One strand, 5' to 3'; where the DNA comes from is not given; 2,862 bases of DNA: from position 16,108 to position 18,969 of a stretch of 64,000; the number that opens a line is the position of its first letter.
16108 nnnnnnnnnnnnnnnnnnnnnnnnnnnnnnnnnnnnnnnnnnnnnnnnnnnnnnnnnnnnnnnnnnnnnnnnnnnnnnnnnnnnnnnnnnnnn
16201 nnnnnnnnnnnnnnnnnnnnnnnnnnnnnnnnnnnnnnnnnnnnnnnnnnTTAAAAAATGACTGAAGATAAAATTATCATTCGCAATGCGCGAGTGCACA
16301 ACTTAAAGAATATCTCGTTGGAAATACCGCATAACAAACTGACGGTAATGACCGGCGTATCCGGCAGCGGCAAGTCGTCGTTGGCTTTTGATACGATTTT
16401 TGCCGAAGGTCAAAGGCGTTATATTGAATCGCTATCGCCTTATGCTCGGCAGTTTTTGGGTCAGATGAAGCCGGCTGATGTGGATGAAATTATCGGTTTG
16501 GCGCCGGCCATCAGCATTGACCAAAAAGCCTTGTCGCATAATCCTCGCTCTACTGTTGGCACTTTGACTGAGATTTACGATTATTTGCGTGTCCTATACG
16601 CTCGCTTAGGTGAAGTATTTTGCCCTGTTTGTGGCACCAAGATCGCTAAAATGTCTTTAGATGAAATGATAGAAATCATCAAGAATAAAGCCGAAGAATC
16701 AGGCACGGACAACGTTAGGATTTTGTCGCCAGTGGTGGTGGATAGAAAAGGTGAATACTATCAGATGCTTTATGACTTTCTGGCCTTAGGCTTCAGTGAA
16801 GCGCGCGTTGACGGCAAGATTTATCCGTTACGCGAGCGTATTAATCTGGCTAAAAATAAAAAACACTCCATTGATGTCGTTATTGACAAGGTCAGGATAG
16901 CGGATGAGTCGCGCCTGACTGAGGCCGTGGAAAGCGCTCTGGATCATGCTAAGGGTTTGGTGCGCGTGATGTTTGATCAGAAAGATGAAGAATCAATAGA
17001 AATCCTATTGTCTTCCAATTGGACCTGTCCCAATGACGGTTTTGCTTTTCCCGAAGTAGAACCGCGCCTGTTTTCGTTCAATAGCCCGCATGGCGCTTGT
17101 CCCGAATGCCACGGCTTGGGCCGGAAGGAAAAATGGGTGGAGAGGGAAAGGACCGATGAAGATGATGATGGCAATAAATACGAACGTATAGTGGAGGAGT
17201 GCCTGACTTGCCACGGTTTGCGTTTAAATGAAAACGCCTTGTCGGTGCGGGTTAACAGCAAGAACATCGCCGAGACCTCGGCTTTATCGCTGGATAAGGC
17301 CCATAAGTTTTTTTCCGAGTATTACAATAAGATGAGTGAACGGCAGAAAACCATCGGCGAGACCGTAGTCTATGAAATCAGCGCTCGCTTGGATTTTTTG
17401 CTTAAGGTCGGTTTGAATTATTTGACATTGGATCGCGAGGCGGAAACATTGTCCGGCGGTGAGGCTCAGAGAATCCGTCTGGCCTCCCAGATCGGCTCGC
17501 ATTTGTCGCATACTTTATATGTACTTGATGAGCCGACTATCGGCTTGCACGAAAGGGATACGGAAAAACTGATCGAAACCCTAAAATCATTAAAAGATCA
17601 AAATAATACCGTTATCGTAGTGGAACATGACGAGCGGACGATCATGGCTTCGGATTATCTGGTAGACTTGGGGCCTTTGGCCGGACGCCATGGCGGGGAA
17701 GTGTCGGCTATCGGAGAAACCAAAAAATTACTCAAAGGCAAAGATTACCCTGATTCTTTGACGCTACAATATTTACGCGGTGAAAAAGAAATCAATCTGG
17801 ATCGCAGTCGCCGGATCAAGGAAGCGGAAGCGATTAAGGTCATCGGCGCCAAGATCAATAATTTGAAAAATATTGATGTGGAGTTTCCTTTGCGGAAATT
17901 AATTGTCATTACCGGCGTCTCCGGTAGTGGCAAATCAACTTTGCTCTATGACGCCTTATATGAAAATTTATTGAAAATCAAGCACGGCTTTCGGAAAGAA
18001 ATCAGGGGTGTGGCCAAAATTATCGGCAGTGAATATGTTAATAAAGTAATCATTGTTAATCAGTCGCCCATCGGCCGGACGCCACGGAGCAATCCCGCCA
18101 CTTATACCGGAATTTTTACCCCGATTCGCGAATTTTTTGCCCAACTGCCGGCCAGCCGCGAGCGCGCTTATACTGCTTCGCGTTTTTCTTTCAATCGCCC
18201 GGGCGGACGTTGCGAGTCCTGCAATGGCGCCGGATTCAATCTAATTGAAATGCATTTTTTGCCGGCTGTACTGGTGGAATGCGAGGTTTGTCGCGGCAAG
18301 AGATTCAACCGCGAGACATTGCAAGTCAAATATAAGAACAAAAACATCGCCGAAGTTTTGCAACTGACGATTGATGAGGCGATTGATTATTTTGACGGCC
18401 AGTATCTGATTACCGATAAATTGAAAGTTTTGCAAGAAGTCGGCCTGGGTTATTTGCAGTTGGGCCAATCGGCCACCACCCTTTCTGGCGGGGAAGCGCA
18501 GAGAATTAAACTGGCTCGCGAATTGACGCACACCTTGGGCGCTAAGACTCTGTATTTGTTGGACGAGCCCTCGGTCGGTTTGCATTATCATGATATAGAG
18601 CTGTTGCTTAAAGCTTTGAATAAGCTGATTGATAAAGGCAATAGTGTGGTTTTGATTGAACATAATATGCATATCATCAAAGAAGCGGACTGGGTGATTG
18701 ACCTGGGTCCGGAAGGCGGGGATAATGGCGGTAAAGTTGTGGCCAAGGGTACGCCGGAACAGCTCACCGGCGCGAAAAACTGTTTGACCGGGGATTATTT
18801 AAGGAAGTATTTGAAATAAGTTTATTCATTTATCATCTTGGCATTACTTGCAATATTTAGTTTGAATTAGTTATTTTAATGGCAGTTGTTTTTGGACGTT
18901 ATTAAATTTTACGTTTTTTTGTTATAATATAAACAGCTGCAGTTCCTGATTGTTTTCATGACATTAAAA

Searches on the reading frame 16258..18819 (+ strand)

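Call 52: search_protein_families(library=pfam, proteins=[window:16258-18819:+], max_evalue=0.001)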
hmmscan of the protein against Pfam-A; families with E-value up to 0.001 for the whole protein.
window:16258-18819:+ (853 aa): 14 families
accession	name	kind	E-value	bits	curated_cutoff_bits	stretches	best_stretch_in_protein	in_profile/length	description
PF17760.6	UvrA_inter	-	8.9e-25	87.1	23.3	1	134-238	3-106/109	UvrA interaction domain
PF00005.33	ABC_tran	-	2.6e-21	77.1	25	0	724-772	88-136/137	ABC transporter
PF02463.25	SMC_N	-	5.4e-13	49.3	40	0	242-469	135-209/220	RecF/RecN/SMC N terminal domain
PF13304.12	AAA_21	-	1.1e-08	35.9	27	0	761-805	254-301/304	AAA domain, putative AbiEii toxin, Type IV TA system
PF13555.12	AAA_29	-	1.6e-08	34.6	27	0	540-567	16-42/61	P-loop containing region of AAA domain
PF13476.12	AAA_23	-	1.2e-05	26.5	27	0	535-563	9-36/201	AAA domain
PF03193.22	RsgA_GTPase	-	1.4e-05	25.4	30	0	12-43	93-123/174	RsgA GTPase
PF20703.3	nSTAND1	-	4.3e-05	23.8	27.1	0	15-43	22-50/379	Novel STAND NTPase 1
PF13175.12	AAA_15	-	5e-05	23.5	32.1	0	417-453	328-365/374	AAA ATPase domain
PF13191.12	AAA_16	-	5.6e-05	24.1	32.6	0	548-571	26-48/167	AAA ATPase domain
PF13671.12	AAA_33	-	0.00032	21.5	27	0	548-563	1-16/143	AAA domain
PF13173.12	AAA_14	-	0.00039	20.9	27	0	546-571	2-27/129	AAA domain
PF25199.1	nSTAND_NTPase5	-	0.00055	20.2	34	0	546-569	41-64/145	Novel STAND NTPase 5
PF13401.12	AAA_22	-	0.00082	20.1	27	0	546-564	5-23/130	AAA domain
